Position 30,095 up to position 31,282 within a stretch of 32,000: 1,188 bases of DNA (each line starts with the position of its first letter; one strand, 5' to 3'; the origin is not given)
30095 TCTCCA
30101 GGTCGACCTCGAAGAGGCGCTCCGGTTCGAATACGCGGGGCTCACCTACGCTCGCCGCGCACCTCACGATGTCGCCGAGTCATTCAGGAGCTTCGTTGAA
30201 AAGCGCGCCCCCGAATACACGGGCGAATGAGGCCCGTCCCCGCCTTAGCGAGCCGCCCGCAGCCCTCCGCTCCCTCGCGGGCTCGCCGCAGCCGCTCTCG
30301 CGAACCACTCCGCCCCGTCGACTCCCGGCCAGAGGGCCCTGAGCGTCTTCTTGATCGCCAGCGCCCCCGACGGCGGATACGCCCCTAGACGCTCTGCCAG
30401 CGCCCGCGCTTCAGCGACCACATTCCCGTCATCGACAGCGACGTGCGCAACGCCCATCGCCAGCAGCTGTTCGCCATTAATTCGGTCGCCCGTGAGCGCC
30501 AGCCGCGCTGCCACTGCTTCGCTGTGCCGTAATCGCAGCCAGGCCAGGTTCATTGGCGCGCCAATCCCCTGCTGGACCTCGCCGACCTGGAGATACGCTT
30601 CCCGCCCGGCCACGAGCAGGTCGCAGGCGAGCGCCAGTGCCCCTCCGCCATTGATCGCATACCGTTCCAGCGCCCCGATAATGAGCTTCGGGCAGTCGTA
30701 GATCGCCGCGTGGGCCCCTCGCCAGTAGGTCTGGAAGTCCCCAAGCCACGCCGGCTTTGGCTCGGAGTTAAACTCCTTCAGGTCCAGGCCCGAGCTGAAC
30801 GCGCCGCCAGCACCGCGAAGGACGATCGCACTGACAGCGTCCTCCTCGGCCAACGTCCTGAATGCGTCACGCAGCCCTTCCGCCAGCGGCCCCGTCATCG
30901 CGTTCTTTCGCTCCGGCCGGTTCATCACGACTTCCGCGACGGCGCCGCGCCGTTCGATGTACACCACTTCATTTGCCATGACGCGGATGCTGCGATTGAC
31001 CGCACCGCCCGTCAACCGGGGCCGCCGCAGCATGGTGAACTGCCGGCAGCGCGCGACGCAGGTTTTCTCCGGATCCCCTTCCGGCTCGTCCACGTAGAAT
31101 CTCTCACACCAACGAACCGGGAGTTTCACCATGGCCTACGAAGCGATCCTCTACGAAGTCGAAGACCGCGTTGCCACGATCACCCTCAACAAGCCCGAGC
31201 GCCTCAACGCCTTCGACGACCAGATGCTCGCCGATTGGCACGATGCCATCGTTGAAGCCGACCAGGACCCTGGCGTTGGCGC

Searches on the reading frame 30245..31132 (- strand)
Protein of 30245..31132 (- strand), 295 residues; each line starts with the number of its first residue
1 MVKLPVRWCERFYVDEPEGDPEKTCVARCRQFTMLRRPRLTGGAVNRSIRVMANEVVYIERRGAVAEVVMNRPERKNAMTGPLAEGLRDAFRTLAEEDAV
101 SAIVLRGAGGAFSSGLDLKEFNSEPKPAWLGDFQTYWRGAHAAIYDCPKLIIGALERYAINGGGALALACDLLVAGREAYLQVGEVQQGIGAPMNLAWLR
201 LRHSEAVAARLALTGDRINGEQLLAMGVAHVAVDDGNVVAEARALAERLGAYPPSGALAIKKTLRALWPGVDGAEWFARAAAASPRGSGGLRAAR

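Call 49: search_protein_families(library=pfam, proteins=[window:30245-31132:-], max_evalue=0.001)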
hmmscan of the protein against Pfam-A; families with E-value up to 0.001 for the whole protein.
window:30245-31132:- (295 aa): 2 families
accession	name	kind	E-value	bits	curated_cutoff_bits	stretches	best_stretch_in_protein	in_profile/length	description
PF00378.25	ECH_1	-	3.1e-34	118.9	27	1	61-266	2-207/251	Enoyl-CoA hydratase/isomerase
PF16113.10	ECH_2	-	6.7e-19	69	27.2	1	67-247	3-186/335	Enoyl-CoA hydratase/isomerase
